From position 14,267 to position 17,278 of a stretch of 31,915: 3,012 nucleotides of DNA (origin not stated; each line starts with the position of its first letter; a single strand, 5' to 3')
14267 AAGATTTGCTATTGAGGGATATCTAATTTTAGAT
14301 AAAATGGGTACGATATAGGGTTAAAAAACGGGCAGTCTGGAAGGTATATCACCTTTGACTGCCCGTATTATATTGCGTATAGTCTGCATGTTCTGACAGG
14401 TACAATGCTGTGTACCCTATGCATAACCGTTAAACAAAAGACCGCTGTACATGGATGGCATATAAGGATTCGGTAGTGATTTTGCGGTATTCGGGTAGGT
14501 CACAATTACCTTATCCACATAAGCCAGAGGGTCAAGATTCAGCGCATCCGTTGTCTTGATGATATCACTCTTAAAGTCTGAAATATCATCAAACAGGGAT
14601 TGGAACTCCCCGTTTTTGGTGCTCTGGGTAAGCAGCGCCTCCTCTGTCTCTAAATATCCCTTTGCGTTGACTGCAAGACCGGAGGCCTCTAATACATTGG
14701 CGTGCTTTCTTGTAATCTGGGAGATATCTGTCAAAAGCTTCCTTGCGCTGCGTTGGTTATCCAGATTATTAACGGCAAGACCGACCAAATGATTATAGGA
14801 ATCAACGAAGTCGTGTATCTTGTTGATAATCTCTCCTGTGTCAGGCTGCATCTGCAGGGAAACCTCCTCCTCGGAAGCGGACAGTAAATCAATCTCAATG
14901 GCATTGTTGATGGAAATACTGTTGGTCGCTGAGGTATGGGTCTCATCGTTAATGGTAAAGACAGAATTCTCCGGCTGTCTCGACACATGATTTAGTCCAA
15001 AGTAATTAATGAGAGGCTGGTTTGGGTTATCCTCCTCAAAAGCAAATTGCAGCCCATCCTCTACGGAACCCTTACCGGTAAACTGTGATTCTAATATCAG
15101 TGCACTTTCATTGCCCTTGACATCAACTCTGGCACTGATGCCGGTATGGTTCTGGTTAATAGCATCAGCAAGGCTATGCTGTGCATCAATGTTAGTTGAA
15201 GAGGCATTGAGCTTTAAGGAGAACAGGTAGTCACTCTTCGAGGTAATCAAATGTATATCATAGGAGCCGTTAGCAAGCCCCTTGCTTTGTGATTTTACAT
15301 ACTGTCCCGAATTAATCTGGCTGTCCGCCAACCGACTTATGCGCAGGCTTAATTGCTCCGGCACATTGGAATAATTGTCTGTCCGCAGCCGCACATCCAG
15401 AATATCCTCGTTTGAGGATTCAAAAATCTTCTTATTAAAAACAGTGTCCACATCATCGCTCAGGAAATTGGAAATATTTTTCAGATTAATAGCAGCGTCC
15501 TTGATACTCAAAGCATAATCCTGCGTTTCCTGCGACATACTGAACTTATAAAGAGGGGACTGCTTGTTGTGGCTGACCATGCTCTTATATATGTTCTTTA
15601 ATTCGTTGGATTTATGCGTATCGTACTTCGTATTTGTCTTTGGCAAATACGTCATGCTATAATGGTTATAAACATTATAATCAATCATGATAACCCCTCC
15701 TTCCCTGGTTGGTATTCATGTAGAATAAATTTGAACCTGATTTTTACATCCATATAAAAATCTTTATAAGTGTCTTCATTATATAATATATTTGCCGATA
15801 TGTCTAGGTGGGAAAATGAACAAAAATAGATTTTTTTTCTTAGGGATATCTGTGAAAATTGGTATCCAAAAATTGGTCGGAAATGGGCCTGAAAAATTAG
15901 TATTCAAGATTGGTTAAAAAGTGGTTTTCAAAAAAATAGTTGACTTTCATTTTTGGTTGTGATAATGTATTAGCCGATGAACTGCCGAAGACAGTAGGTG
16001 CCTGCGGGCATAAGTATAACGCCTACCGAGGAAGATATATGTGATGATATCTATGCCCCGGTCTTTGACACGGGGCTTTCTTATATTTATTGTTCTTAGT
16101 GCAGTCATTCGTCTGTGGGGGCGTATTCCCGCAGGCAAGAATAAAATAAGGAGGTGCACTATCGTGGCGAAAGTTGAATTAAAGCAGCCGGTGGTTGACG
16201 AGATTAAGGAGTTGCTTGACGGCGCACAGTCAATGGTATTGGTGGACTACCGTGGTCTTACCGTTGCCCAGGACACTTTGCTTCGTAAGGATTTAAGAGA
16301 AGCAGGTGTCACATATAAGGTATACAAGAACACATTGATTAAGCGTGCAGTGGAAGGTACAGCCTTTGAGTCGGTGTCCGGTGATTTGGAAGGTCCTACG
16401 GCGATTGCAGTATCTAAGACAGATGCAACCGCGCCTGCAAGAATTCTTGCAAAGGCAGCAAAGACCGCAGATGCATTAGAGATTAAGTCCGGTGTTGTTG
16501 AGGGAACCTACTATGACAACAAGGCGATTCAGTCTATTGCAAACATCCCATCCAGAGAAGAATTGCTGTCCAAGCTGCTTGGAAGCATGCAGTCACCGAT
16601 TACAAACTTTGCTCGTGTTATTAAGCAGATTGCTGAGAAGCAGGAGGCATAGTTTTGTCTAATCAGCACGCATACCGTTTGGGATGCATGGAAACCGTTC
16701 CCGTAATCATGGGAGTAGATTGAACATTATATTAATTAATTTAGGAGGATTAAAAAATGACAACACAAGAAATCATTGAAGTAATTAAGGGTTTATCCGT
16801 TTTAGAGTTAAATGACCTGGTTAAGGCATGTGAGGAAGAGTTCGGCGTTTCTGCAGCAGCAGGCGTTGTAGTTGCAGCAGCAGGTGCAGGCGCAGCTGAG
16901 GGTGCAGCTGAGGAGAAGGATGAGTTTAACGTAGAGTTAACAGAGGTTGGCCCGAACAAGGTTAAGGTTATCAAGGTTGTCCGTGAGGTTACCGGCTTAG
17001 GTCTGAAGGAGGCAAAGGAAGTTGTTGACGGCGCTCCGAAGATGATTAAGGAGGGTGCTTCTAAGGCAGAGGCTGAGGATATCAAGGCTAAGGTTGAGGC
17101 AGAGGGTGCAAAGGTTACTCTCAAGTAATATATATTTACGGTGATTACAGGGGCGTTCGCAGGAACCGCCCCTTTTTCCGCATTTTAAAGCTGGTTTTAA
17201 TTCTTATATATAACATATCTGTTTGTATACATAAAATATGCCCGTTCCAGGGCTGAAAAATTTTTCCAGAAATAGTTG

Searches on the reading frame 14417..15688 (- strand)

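Call 30: search_protein_families(library=pfam, proteins=[window:14417-15688:-])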
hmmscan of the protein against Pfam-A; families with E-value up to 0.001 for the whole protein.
window:14417-15688:- (423 aa): 1 family
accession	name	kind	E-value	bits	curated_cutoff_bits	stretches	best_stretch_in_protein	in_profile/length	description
PF07195.17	FliD_C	-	2.3e-07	30.9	25.4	1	240-303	2-68/236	Flagellar hook-associated protein 2 C-terminus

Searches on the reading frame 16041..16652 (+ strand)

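Call 30: search_protein_families(library=pfam, proteins=[window:16041-16652:+])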
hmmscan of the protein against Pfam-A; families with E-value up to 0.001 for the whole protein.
window:16041-16652:+ (203 aa): 1 family
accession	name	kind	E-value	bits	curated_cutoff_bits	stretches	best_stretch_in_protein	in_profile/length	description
PF00466.25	Ribosomal_L10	-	2e-28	98.8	22.8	1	46-141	4-100/100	Ribosomal protein L10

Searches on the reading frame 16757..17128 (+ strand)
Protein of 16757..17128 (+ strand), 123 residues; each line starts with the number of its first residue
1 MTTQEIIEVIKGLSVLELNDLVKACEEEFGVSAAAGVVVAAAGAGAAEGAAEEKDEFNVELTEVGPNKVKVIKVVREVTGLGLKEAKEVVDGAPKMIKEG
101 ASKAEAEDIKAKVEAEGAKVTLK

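Call 30: search_protein_families(library=pfam, proteins=[window:16757-17128:+])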
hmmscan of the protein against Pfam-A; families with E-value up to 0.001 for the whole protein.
window:16757-17128:+ (123 aa): 2 families
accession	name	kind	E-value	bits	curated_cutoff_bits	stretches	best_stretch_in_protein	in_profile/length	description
PF00542.24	Ribosomal_L12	-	1.5e-28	99.3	25.9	1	57-123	1-67/67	Ribosomal protein L7/L12 C-terminal domain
PF16320.10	Ribosomal_L12_N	-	5.4e-19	68.1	25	1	2-48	1-47/48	Ribosomal protein L7/L12 dimerisation domain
